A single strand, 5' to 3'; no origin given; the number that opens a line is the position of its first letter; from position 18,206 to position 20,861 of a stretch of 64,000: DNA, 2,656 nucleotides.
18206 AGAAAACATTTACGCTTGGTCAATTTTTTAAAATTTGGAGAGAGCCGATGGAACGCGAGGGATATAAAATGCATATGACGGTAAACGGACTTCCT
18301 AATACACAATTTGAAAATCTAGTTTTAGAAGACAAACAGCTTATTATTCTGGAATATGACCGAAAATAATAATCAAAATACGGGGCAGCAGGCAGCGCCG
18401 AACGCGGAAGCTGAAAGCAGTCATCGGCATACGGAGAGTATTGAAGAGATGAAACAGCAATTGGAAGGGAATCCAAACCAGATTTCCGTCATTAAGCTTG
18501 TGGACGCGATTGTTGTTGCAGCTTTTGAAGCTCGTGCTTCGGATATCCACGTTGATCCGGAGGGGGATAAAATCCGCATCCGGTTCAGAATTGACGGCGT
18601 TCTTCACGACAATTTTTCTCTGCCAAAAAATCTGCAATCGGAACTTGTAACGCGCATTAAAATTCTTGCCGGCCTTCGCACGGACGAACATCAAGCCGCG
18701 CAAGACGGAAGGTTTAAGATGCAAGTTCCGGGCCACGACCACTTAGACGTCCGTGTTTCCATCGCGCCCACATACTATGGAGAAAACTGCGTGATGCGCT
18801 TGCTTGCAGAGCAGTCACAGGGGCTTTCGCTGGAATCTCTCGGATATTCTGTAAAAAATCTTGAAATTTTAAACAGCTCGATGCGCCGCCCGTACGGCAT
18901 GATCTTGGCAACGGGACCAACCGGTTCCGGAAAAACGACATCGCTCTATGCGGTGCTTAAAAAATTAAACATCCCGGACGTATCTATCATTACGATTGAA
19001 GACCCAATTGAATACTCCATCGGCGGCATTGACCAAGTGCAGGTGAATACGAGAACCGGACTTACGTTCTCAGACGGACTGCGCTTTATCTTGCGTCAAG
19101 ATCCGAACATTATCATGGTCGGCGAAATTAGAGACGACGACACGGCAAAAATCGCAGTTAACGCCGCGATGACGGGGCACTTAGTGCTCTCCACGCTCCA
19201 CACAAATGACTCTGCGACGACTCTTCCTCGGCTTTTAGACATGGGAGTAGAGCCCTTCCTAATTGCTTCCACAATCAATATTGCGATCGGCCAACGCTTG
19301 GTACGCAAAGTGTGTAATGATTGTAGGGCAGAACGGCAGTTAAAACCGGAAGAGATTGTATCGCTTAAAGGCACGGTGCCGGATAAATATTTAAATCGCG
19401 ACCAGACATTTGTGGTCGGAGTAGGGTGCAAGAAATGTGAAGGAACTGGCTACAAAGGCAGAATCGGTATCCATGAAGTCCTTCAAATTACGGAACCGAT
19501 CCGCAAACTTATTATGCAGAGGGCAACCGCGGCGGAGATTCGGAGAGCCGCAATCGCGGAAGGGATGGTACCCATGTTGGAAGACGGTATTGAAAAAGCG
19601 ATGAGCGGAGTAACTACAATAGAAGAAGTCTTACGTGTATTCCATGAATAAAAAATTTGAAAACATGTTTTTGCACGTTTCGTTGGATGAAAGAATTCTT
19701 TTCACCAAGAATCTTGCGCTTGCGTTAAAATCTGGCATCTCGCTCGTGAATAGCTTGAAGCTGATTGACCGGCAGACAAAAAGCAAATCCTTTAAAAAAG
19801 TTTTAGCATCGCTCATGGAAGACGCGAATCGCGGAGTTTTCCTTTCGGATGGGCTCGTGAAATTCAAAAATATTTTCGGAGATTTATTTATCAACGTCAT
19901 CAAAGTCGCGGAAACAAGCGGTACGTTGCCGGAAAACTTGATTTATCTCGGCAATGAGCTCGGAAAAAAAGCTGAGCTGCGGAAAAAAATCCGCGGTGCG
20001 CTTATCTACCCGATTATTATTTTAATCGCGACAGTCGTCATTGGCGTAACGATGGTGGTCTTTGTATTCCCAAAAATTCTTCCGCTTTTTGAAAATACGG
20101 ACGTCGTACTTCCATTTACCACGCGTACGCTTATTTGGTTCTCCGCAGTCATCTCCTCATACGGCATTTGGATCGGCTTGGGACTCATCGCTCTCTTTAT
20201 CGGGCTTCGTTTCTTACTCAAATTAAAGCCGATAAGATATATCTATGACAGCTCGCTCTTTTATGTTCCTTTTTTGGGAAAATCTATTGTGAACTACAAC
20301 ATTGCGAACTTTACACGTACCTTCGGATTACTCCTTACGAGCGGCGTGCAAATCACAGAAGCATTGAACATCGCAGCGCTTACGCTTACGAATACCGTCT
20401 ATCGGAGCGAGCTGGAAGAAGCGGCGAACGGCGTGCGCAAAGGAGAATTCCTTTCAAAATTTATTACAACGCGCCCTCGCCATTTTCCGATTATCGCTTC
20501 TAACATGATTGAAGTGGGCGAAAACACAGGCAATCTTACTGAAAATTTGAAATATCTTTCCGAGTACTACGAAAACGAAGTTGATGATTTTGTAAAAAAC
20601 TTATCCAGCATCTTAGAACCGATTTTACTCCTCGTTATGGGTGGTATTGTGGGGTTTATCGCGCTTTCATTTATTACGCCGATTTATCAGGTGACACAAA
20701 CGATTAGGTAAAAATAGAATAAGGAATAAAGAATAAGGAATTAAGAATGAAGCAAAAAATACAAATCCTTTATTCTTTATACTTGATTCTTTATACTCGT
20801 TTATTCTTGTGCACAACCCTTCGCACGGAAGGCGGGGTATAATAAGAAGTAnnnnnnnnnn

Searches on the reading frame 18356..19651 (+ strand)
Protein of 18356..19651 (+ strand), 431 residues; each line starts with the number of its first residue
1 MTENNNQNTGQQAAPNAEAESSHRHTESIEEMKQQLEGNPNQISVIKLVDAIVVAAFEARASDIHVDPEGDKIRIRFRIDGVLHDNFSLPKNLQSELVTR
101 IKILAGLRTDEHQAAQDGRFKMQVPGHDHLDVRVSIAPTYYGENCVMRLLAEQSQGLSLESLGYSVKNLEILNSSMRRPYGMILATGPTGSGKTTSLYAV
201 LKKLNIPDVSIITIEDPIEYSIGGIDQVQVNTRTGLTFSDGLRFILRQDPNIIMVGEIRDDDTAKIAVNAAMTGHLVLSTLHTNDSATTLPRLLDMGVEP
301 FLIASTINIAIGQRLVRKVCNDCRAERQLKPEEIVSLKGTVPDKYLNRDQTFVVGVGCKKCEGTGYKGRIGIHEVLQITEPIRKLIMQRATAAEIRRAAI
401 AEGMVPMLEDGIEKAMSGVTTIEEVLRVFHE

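Call 11: search_protein_families(library=pfam, proteins=[window:18356-19651:+], max_evalue=0.01)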
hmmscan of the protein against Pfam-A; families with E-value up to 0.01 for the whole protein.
window:18356-19651:+ (431 aa): 3 families
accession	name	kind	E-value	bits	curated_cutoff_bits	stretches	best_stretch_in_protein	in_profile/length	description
PF00437.27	T2SSE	-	4.1e-123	411.1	24.9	1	44-427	7-370/370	Type II/IV secretion system protein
PF25199.1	nSTAND_NTPase5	-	0.00013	22.2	34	1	173-239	34-102/145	Novel STAND NTPase 5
PF13401.12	AAA_22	-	0.0012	19.6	27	1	180-217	5-42/130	AAA domain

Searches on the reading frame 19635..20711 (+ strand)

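Call 11: search_protein_families(library=pfam, proteins=[window:19635-20711:+], max_evalue=0.01)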
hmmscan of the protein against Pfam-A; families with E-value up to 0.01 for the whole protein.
window:19635-20711:+ (358 aa): 1 family
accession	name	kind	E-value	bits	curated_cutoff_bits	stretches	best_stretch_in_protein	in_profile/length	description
PF00482.28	T2SSF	-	4.1e-51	172.6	25.2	2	226-349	1-125/125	Type II secretion system (T2SS), protein F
